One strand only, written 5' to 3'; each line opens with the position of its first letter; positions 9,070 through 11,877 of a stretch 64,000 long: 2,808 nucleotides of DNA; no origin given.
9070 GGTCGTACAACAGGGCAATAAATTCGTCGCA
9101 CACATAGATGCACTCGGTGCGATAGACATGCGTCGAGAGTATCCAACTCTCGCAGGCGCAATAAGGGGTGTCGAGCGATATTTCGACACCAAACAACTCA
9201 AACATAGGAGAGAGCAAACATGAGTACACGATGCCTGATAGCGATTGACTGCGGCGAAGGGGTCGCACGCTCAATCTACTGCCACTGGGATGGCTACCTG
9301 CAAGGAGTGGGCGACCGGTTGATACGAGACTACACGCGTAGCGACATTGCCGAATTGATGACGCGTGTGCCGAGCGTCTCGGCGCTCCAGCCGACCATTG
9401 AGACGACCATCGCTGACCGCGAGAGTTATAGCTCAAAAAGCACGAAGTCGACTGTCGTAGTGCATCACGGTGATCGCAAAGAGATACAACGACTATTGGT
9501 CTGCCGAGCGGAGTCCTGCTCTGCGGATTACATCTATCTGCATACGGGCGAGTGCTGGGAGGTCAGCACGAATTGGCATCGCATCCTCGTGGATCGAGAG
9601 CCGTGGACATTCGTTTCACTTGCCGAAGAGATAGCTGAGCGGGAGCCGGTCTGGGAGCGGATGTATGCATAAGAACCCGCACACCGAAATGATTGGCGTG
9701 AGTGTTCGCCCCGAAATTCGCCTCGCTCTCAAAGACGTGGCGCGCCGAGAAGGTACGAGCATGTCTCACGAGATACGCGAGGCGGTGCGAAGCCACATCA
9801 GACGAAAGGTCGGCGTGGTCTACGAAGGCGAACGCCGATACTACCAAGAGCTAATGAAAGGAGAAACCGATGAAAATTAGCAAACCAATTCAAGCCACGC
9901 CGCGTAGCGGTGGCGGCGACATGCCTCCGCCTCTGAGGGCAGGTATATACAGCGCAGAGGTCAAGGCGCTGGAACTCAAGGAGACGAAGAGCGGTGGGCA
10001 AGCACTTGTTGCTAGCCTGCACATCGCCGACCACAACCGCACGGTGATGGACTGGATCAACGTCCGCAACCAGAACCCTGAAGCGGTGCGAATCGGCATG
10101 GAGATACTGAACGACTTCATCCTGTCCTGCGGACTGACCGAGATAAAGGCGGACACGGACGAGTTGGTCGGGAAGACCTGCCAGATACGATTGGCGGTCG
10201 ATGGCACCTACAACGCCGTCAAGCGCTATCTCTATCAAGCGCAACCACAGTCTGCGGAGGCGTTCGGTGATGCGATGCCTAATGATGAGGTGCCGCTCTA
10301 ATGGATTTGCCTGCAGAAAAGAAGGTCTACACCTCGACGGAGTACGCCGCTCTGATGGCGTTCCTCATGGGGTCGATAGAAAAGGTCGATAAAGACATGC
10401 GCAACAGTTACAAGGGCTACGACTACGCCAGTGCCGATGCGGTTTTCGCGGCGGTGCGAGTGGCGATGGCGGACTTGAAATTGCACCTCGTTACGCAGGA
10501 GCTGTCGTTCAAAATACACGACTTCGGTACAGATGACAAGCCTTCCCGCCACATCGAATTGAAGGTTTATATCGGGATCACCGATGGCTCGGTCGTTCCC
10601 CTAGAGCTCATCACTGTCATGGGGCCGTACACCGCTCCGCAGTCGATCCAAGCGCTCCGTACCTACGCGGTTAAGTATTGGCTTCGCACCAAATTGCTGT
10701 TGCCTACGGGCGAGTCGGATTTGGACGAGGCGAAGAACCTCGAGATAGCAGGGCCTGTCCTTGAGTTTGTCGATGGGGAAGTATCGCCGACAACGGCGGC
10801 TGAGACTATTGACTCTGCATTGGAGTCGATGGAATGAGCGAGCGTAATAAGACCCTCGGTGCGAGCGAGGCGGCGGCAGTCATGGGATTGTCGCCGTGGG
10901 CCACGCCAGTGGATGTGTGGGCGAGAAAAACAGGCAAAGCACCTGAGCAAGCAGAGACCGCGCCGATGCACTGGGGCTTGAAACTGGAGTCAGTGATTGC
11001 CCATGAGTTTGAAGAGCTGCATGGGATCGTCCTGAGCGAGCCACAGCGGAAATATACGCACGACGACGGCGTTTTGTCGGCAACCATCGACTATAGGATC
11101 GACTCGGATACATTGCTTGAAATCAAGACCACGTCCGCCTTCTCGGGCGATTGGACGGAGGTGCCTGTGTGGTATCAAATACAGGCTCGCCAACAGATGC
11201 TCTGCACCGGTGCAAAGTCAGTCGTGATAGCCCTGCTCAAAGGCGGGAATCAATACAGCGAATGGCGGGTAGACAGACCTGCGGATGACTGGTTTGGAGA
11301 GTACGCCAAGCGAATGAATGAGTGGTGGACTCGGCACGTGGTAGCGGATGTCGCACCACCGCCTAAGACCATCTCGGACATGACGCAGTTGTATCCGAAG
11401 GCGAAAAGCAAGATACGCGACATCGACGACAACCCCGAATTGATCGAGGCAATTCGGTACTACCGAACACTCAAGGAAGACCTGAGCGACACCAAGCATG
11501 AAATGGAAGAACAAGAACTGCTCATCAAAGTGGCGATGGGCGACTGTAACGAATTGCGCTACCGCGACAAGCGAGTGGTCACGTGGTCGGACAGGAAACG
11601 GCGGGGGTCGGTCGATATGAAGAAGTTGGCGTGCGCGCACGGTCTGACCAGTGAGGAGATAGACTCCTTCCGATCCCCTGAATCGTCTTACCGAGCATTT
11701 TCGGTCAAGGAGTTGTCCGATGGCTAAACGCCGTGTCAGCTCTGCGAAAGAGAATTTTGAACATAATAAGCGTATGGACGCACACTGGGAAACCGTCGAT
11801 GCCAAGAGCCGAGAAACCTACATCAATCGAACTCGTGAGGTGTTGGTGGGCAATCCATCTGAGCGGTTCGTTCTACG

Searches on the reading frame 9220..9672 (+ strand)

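Call 84: search_protein_families(library=phrogs, proteins=[window:9220-9672:+], max_evalue=0.001)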
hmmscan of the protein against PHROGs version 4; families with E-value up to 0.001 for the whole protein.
window:9220-9672:+ (150 aa): 2 families
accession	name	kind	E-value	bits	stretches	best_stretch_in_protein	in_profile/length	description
phrog_1987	-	unknown function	2.7e-18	67.5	1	1-116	1-115/128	-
phrog_23089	-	unknown function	3.7e-14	54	1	1-121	1-118/239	-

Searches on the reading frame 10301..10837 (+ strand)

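Call 84: search_protein_families(library=phrogs, proteins=[window:10301-10837:+], max_evalue=0.001)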
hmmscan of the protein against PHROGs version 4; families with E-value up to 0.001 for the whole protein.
window:10301-10837:+ (178 aa): 2 families
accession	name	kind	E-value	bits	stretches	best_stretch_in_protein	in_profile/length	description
phrog_155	-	DNA, RNA and nucleotide metabolism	9.4e-09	36.3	1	11-143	64-191/308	Erf-like ssDNA annealing protein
phrog_2324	-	DNA, RNA and nucleotide metabolism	9.9e-05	23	1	24-143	20-129/193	Erf-like ssDNA annealing protein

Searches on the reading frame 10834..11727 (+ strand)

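Call 84: search_protein_families(library=phrogs, proteins=[window:10834-11727:+], max_evalue=0.001)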
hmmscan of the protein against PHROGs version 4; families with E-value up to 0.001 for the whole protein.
window:10834-11727:+ (297 aa): 1 family
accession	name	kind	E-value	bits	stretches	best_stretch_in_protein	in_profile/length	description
phrog_434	-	DNA, RNA and nucleotide metabolism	4.2e-61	208.2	1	3-294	63-364/372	RecE-like recombination exonuclease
